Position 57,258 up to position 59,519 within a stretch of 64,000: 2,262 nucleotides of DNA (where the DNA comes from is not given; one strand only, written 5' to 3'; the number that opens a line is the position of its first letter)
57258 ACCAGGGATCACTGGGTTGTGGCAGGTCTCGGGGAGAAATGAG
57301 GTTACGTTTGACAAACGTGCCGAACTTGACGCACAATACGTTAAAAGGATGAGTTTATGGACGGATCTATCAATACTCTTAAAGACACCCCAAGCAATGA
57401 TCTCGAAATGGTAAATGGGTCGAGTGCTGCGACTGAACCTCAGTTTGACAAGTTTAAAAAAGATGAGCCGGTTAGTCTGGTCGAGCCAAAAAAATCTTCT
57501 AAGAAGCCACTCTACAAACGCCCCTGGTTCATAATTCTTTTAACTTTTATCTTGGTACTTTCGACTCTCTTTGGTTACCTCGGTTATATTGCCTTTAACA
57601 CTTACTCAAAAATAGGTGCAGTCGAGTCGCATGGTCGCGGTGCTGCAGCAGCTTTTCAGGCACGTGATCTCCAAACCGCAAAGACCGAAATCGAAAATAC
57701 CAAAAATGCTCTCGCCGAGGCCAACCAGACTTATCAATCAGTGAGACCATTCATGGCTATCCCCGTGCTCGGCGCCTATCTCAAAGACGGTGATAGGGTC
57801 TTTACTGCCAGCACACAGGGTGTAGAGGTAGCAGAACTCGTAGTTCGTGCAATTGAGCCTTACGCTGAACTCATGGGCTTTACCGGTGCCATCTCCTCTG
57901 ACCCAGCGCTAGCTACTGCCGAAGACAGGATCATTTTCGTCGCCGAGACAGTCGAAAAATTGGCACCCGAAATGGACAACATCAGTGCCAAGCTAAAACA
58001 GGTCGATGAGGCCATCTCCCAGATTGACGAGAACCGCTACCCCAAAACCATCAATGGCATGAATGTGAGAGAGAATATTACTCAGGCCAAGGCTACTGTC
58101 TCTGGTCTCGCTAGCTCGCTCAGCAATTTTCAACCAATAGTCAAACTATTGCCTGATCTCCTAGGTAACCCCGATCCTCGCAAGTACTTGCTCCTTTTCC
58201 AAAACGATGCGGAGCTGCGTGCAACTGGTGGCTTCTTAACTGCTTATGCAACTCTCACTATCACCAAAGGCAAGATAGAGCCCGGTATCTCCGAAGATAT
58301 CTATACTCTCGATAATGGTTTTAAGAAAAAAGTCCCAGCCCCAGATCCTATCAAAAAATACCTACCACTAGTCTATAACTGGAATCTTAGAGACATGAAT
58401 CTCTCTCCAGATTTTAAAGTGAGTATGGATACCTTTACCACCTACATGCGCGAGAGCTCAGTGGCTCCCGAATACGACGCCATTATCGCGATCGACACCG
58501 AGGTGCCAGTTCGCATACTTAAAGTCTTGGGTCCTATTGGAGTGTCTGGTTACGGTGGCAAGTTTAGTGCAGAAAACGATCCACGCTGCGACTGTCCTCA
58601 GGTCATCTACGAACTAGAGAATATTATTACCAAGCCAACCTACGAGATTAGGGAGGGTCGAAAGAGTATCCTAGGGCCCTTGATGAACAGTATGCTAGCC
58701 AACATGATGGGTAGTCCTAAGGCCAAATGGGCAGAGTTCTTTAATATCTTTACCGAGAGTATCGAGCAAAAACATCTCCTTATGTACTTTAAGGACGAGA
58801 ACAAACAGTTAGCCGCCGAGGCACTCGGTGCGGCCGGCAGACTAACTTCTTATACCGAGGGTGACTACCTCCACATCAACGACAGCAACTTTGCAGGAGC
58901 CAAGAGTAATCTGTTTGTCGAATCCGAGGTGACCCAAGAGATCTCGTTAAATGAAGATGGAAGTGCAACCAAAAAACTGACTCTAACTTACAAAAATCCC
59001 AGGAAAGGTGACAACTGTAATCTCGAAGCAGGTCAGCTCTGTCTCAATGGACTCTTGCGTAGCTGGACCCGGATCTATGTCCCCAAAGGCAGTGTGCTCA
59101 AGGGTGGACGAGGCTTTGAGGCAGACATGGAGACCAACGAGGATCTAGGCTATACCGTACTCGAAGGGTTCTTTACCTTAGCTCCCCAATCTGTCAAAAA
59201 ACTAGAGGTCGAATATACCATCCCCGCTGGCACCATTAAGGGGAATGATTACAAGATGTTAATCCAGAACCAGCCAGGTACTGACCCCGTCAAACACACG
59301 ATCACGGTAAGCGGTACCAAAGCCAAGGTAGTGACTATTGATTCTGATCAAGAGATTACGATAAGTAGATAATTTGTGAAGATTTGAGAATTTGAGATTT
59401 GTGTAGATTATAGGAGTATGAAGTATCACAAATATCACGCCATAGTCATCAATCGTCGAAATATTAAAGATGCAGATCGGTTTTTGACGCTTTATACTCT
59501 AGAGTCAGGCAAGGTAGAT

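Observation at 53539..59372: Second sub-cluster with the priming phosphoglycosyl transferase and a DUF4012-like protein at the distal end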

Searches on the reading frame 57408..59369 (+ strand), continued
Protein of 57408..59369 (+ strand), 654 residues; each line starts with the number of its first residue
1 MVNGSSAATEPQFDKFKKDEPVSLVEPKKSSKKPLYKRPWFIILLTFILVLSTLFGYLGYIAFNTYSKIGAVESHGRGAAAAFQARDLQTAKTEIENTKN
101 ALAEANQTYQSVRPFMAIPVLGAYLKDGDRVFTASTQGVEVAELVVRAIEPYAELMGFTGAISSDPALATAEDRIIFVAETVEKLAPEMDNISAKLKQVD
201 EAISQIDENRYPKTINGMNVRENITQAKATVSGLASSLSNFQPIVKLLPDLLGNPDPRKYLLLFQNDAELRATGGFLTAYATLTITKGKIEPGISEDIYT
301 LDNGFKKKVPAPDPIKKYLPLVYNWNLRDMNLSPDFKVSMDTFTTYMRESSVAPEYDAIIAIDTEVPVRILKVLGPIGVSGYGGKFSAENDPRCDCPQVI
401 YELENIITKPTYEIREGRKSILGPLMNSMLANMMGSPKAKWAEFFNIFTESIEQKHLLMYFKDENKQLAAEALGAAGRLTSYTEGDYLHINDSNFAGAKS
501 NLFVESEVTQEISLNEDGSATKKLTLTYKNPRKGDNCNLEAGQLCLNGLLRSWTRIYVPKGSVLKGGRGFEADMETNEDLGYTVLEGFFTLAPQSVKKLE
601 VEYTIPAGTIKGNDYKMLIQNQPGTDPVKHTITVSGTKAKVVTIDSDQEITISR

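Call 23: find_related_loci(query=A1, collection=genome_contigs, flank=6000)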
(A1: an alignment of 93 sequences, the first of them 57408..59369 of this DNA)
Query A1 (654 aa) in genome_contigs; peptide patterns used: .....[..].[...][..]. (x = any residue, [..] = any of these).
600 stretches matched a pattern (row limit reached: there are more); 589 encode a relative of the query (tblastn E <= 1e-3); the best 80 are kept; 80 distinct loci.
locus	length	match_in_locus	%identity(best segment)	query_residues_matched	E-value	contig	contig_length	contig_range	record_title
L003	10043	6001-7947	93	1-649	0e+0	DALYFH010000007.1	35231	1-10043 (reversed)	MAG TPA_asm: Candidatus Woesebacteria bacterium isolate CTOTU14276 NODE_195_length_35231_cov_5.124829, whole genome shot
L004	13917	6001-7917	70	8-654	0e+0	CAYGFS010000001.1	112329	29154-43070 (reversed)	MAG TPA_asm: uncultured Pseudomonadales bacterium isolate ERP113451_co1_9 genome assembly, contig: NODE_76_length_112329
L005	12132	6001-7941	69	10-654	0e+0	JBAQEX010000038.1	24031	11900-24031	MAG: Microgenomates group bacterium isolate MFD12003_ilm_asm_bin69 k127_6586, whole genome shotgun sequence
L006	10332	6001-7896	67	14-650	0e+0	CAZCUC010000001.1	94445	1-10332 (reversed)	MAG TPA_asm: uncultured Pseudomonadales bacterium isolate SRP286056_co1_428 genome assembly, contig: NODE_173_length_944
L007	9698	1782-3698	67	19-654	0e+0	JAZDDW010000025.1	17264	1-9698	MAG: bacterium isolate MEGAHIT-group-0.11 k141_10872051, whole genome shotgun sequence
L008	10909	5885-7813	67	10-654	0e+0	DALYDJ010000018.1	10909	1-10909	MAG TPA_asm: Candidatus Woesebacteria bacterium isolate CTOTU14224 NODE_1467_length_10909_cov_3.917450, whole genome sho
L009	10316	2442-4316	67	24-654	0e+0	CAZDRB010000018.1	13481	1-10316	MAG TPA_asm: uncultured Pseudomonadales bacterium isolate SRP093185_co1_60 genome assembly, contig: NODE_3192_length_134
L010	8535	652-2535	65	27-654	0e+0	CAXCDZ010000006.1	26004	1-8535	MAG TPA_asm: uncultured bacterium isolate SRR3724533_concoct_107 genome assembly, contig: ERZ4200974.1175, whole genome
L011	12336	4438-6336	62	21-654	0e+0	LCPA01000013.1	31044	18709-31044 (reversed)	MAG: Microgenomates group bacterium GW2011_GWF2_47_9 UY18_C0013, whole genome shotgun sequence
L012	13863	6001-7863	48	24-652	0e+0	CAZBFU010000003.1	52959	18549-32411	MAG TPA_asm: uncultured Pseudomonadales bacterium isolate SRP342105_co1_165 genome assembly, contig: NODE_779_length_529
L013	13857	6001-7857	48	30-652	0e+0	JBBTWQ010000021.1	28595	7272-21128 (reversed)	MAG: Patescibacteria group bacterium isolate H41-bin014_1 H41_bin014_1_000000000021, whole genome shotgun sequence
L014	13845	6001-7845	48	41-653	0e+0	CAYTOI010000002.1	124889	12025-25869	MAG TPA_asm: uncultured Pseudomonadales bacterium isolate SRP278252_co2_194 genome assembly, contig: NODE_185_length_124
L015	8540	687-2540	48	35-653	0e+0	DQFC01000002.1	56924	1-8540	MAG TPA_asm: Candidatus Collierbacteria bacterium isolate UBA12020 contig_174, whole genome shotgun sequence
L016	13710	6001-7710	50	82-653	0e+0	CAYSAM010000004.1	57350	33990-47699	MAG TPA_asm: uncultured Pseudomonadales bacterium isolate SRP286056_co2_591 genome assembly, contig: NODE_570_length_573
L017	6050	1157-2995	48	40-653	0e+0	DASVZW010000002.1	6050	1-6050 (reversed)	MAG TPA_asm: Patescibacteria group bacterium isolate SMAG_U2638 k141_161132, whole genome shotgun sequence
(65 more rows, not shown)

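Call 31: search_dna_similar(query=window:57408-59369:+, collection=plasmids, mode=protein, max_evalue=0.001, max_rows=30)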
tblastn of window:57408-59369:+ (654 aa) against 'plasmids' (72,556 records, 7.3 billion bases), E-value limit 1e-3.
Records with a match: 6; places in all: 6; records where one place covers at least 80% of the query: 2.
Best place of each record, by identity: <60% 6.
By first word of the organism name: Rhodococcus 3; [Eubacterium] 1; Lachnospira 1; Streptomyces 1.
By predicted mobility (MOB-suite, as given by PLSDB): non-mobilizable 4; mobilizable 2.
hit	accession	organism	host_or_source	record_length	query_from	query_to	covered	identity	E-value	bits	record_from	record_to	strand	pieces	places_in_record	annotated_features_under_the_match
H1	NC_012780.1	[Eubacterium] eligens ATCC 27750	-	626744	43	608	87%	21.0%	1e-9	70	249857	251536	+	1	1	DUF4012 domain-containing protein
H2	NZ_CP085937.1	Lachnospira eligens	-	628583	43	608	87%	21.0%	1e-9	70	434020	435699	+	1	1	DUF4012 domain-containing protein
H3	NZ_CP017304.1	Rhodococcus sp. YL-1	pure culture,soil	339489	49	467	64%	24.6%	1e-4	54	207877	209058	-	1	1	DUF4012 domain-containing protein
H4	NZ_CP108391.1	Streptomyces sp. NBC_01320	-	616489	114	530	64%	21.0%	7e-7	61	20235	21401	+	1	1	DUF4012 domain-containing protein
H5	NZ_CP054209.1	Rhodococcus qingshengii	cell culture,carbendazim contaminated ...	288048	30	377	53%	22.9%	9e-6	57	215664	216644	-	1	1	DUF4012 domain-containing protein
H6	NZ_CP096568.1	Rhodococcus qingshengii JCM 15477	sandy loam,soil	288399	30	377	53%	22.9%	9e-6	57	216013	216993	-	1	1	DUF4012 domain-containing protein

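Call 32: get_annotated_region(hit=H1, flank=9000)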
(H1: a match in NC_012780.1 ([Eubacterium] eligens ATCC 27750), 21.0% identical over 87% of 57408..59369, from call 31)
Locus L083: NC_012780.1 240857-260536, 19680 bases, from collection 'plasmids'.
description: [Eubacterium] eligens ATCC 27750 plasmid unnamed, complete sequence
organism: [Eubacterium] eligens ATCC 27750 (NCBI taxid 515620)
taxonomy: Bacteria; Bacillota; Clostridia; Lachnospirales; Lachnospiraceae; Lachnospira; Lachnospira eligens; [Eubacterium] eligens ATCC 27750
host: -; source: -; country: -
typing (MOB-suite, as given by PLSDB): non-mobilizable; replicon rep_cluster_238
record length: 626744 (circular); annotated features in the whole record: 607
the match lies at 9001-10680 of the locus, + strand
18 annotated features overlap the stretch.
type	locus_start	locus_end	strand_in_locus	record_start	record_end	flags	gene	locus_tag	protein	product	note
CDS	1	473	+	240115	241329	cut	-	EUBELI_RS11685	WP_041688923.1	GNAT family N-acetyltransferase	-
CDS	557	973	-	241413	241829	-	-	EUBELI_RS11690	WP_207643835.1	hypothetical protein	-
CDS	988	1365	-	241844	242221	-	-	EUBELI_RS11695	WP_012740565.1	hypothetical protein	-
CDS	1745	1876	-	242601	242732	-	-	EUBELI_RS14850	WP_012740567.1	hypothetical protein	-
CDS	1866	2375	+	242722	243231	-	-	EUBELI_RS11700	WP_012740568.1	GntR family transcriptional regulator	-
CDS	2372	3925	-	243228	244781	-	-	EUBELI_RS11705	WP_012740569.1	ABC-F family ATP-binding cassette domain-containing protein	-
CDS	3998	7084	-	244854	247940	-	-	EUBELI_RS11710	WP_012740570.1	ATP-binding protein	-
CDS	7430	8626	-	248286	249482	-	-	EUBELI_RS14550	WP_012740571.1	hypothetical protein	-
CDS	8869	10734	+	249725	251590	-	-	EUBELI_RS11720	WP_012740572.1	DUF4012 domain-containing protein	-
CDS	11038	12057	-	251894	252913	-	-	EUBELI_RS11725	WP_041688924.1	Abi family protein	-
CDS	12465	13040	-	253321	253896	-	-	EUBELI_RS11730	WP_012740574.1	hypothetical protein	-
CDS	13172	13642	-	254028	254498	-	-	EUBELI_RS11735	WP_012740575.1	hypothetical protein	-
CDS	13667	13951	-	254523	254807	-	-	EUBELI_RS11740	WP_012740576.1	DUF4325 domain-containing protein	-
CDS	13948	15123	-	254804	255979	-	-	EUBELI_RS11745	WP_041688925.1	hypothetical protein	-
CDS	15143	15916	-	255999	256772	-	-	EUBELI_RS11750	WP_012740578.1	hypothetical protein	-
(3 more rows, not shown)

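Call 33: get_annotated_region(hit=H3, flank=9000)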
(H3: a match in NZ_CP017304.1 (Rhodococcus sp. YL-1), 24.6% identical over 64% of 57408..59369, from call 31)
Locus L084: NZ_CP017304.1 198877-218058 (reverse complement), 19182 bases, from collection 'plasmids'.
description: Rhodococcus sp. YL-1 plasmid pYLL2
organism: Rhodococcus sp. YL-1 (NCBI taxid 1045808)
taxonomy: Bacteria; Actinomycetota; Actinomycetes; Mycobacteriales; Nocardiaceae; Rhodococcus; Rhodococcus sp. YL-1
host: -; source: pure culture,soil; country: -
typing (MOB-suite, as given by PLSDB): non-mobilizable
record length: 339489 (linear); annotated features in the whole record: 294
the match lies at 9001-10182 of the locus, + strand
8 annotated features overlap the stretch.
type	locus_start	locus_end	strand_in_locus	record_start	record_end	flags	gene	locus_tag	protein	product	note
CDS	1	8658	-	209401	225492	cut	-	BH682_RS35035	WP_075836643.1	non-ribosomal peptide synthetase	-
CDS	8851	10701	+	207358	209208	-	-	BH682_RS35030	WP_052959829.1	DUF4012 domain-containing protein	-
CDS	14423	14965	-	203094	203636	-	-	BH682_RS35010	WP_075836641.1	DapH/DapD/GlmU-related protein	-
CDS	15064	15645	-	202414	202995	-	-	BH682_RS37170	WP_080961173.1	acyltransferase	-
CDS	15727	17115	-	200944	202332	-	-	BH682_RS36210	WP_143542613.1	O-antigen ligase family protein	-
CDS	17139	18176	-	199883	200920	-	-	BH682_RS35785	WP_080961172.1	glycosyltransferase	-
CDS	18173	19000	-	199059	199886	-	-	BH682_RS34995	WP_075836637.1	glycosyltransferase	-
CDS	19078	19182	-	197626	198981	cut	-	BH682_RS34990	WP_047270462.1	MATE family efflux transporter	-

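Call 34: get_annotated_region(hit=H4, flank=9000)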
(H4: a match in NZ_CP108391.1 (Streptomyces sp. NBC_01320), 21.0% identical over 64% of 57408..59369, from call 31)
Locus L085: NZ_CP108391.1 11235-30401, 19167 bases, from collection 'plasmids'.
description: Streptomyces sp. NBC_01320 plasmid unnamed1, complete sequence
organism: Streptomyces sp. NBC_01320 (NCBI taxid 2903824)
taxonomy: Bacteria; Actinomycetota; Actinomycetes; Kitasatosporales; Streptomycetaceae; Streptomyces; Streptomyces sp. NBC 01320
host: -; source: -; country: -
typing (MOB-suite, as given by PLSDB): non-mobilizable
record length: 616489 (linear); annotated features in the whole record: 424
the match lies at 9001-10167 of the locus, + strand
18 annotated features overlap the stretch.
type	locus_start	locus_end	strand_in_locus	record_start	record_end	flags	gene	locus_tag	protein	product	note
CDS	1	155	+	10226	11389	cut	-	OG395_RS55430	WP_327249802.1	ISAs1 family transposase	-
CDS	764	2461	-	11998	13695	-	-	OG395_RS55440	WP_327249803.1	IS1182 family transposase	-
CDS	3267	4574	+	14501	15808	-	-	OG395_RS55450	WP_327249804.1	UDP-glucose/GDP-mannose dehydrogenase family protein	-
CDS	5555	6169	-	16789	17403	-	-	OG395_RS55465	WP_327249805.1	low molecular weight phosphatase family protein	-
CDS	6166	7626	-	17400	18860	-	-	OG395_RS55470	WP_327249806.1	polysaccharide biosynthesis tyrosine autokinase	GO:0045226 - extracellular polysaccharide biosynthetic process [Evidence IEA]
CDS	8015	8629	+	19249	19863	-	-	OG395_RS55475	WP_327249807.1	hypothetical protein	-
CDS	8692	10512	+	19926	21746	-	-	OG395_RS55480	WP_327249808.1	DUF4012 domain-containing protein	-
CDS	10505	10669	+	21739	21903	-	-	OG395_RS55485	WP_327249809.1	hypothetical protein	-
CDS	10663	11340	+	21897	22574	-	-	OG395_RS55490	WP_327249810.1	glutaminyl-peptide cyclotransferase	GO:0017186 - peptidyl-pyroglutamic acid biosynthetic process, using glutaminyl-peptide cyclotransferase [Evidence IEA]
CDS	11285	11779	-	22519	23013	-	-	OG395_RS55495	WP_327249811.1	hypothetical protein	-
CDS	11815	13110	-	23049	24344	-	-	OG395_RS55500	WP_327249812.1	hypothetical protein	-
CDS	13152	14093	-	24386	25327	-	-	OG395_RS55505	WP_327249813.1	glycosyltransferase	-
CDS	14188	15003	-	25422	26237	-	-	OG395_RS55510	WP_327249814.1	hypothetical protein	-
CDS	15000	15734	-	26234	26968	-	-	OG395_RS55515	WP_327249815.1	DapH/DapD/GlmU-related protein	-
CDS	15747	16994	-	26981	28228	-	-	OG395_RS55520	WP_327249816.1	O-antigen ligase family protein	GO:0009103 - lipopolysaccharide biosynthetic process [Evidence IEA]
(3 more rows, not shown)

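Call 35: predict_structure(alignment_id=A1)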
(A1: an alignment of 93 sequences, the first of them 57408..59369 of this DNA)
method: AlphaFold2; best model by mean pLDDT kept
length: 654 residues; sequences in the alignment: 93
mean_pLDDT: 92.0   pTM: 0.87
mean pLDDT of the five models: 92.0, 90.9, 90.9, 90.8, 90.8
residues with pLDDT >= 90: 545; 70-90: 66; 50-70: 11; < 50: 32
segments of 3 or more residues with pLDDT < 50: 1-10, 12-32
pLDDT, mean of each block of 10 residues (from residue 1): 43 45 48 59 94 95 96 97 96 98 98 95 97 98 95 88 74 85 91 97 97 96 96 93 92 96 98 97 94 94 96 96 97 98 98 97 98 96 92 96 89 75 91 91 93 98 96 96 97 96 98 96 99 93 94 98 98 97 98 98 97 95 98 95 98 89
secondary structure, 60 per line:
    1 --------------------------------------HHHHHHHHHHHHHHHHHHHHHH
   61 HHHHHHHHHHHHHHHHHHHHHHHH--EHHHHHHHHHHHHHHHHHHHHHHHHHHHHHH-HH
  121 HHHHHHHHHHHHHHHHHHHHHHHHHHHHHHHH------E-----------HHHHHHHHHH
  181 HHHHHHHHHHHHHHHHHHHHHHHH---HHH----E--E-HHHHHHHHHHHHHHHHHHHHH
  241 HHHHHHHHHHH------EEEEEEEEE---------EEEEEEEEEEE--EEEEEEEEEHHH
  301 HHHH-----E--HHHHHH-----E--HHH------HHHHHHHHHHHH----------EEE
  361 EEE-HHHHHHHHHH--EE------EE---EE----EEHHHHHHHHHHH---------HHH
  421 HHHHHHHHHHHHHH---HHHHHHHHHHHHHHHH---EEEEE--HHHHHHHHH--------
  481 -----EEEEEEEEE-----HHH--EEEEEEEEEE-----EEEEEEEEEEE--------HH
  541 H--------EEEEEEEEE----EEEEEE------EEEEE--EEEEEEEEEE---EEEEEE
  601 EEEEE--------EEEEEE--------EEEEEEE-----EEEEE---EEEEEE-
elements in order: H39-84 H88-117 H119-152 H171-204 H220-251 E258-266 E276-286 E289-297 H298-304 H313-318 H336-347 E358-363 H365-374 H398-408 H418-434 H438-453 E457-461 H464-472 E486-494 E505-514 E520-530 E550-558 E563-568 E575-579 E582-591 E595-605 E614-619 E628-634 E640-644 E648-653

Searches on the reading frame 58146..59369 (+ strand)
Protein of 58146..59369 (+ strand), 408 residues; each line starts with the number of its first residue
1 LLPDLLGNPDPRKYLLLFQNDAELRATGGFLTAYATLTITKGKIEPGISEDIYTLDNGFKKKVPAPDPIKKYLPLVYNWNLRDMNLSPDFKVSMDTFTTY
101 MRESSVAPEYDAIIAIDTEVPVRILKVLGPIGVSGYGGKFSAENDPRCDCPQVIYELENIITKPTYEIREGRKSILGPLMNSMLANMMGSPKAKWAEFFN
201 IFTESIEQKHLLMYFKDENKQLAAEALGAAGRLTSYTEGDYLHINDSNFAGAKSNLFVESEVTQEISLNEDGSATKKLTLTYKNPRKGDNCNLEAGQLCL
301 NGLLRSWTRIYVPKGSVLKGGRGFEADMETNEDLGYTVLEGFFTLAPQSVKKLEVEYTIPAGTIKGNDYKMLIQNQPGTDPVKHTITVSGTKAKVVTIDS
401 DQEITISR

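Call 75: predict_structure(alignment_id=A3)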
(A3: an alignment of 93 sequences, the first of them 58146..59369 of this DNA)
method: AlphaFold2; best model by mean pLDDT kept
length: 408 residues; sequences in the alignment: 93
mean_pLDDT: 95.8   pTM: 0.94
mean pLDDT of the five models: 95.8, 95.7, 95.4, 95.3, 95.0
residues with pLDDT >= 90: 377; 70-90: 28; 50-70: 3; < 50: 0
segments of 3 or more residues with pLDDT < 50: none
pLDDT, mean of each block of 10 residues (from residue 1): 95 98 98 97 94 96 97 96 98 98 97 98 98 90 96 95 76 85 94 97 98 98 97 97 98 97 97 97 97 88 98 98 98 98 98 99 93 98 97 98 95
secondary structure, 60 per line:
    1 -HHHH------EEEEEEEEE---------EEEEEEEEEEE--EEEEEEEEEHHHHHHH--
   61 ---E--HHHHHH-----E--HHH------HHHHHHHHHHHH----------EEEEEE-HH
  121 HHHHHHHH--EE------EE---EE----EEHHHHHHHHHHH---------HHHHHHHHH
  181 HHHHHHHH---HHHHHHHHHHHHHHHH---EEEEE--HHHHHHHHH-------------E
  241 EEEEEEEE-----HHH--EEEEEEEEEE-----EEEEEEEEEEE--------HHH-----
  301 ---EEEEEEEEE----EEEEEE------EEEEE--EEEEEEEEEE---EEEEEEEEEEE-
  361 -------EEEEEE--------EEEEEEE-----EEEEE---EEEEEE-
elements in order: H2-5 E12-20 E30-40 E43-51 H52-58 H67-72 H90-101 E112-117 H119-128 H152-162 H172-188 H192-207 E211-215 H218-226 E240-248 E259-268 E274-284 E304-312 E317-322 E329-333 E336-345 E349-359 E368-373 E382-388 E394-398 E402-407

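Call 84: fold_search(model_id=the predicted structure, library=pdb)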
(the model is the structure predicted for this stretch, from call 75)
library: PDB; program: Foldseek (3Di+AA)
matches with E <= 10: 1356; with E <= 0.001: 33
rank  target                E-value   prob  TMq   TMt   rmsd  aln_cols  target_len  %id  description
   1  6ifg_A                4.5e-05  1.00  0.21  0.20   9.5       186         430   11  Crystal structure of M1 zinc metallopeptidase E323A mutant bound to Tyr-ser-ala substrate from Deinococcus radiodurans (released 2019-09-25)
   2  6iff_A                4.8e-05  1.00  0.21  0.20   8.0       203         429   12  Crystal structure of M1 zinc metallopeptidase E323A mutant from Deinococcus radiodurans (released 2019-09-25)
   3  6a8z_A                5.7e-05  1.00  0.20  0.19   8.0       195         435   12  Crystal structure of M1 zinc metallopeptidase from Deinococcus radiodurans (released 2019-07-17)
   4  6ifg_B                6.4e-05  1.00  0.21  0.20   9.5       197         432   11  Crystal structure of M1 zinc metallopeptidase E323A mutant bound to Tyr-ser-ala substrate from Deinococcus radiodurans (released 2019-09-25)
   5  3pe5_A                6.7e-05  1.00  0.29  0.40   7.5       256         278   12  Three-dimensional Structure of protein A7VV38_9CLOT from Clostridium leptum DSM 753, Northeast Structural Genomics Con (released 2010-11-10)
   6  6a8z_B                7.6e-05  1.00  0.20  0.19   7.9       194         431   12  Crystal structure of M1 zinc metallopeptidase from Deinococcus radiodurans (released 2019-07-17)
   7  7zyf_A                8.0e-05  1.00  0.19  0.10   7.4       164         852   10  Insulin regulated aminopeptidase (IRAP) in complex with a nanomolar alpha hydroxy beta amino acid based inhibitor. (released 2022-07-20)
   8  4g2a                  8.5e-05  1.00  0.23  0.29   5.5       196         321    9  Crystal structure of a putative nutrient binding protein (lpg2210) from Legionella pneumophila subsp. pneumophila str. P (released 2012-08-29)
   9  1sqm                  9.0e-05  1.00  0.21  0.14   6.3       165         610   10  STRUCTURE OF [R563A] LEUKOTRIENE A4 HYDROLASE (released 2004-08-03)
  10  6koy_A                9.5e-05  1.00  0.21  0.20   7.7       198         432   13  Crystal structure of two domain M1 Zinc metallopeptidase E323A mutant bound to L-tryptophan amino acid (released 2020-01-22)
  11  6kp0_A                1.0e-04  1.00  0.20  0.19   8.0       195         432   12  Crystal structure of two domain M1 zinc metallopeptidase E323A mutant bound to L-arginine (released 2020-01-22)
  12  6koz_B                1.2e-04  1.00  0.20  0.19   9.8       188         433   11  Crystal structure of two domain M1 zinc metallopeptidase E323 mutant bound to L-Leucine amino acid (released 2020-01-22)
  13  6koz_A                1.3e-04  1.00  0.20  0.19   8.1       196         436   12  Crystal structure of two domain M1 zinc metallopeptidase E323 mutant bound to L-Leucine amino acid (released 2020-01-22)
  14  6kp1_A                1.5e-04  1.00  0.21  0.20   9.6       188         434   11  Crystal structure of two domain M1 zinc metallopeptidase E323A mutant bound to L-methionine amino acid (released 2020-06-24)
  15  8cgp_B                1.7e-04  1.00  0.20  0.10   6.7       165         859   10  Insulin regulated aminopeptidase (IRAP) in complex with an allosteric aryl sulfonamide inhibitor (released 2024-01-31)
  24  3owq_A                5.4e-04  1.00  0.29  0.45   8.3       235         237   10  X-Ray Structure of Lin1025 protein from Listeria innocua, Northeast Structural Genomics Consortium Target LkR164 (released 2010-10-20)
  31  3qfi                  7.6e-04  1.00  0.31  0.45  12.6       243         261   12  X-ray crystal structure of transcriptional regulator (EF0465) from Enterococcus faecalis, Northeast Structural Genomics  (released 2011-03-02)
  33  3nro_A                9.1e-04  1.00  0.26  0.40   9.1       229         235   11  Crystal Structure of putative transcriptional factor Lmo1026 from Listeria monocytogenes (FRAGMENT 52-321), Northeast  (released 2010-08-04)
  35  3owq_B                1.0e-03  1.00  0.26  0.42  13.2       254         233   11  X-Ray Structure of Lin1025 protein from Listeria innocua, Northeast Structural Genomics Consortium Target LkR164 (released 2010-10-20)
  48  3owq_D                1.5e-03  1.00  0.28  0.43   8.2       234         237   11  X-Ray Structure of Lin1025 protein from Listeria innocua, Northeast Structural Genomics Consortium Target LkR164 (released 2010-10-20)
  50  3tel                  1.6e-03  1.00  0.31  0.33   7.8       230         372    9  LytR-CPS2A-Psr family protein with bound octaprenyl pyrophosphate lipid and manganese ion (released 2011-10-12)
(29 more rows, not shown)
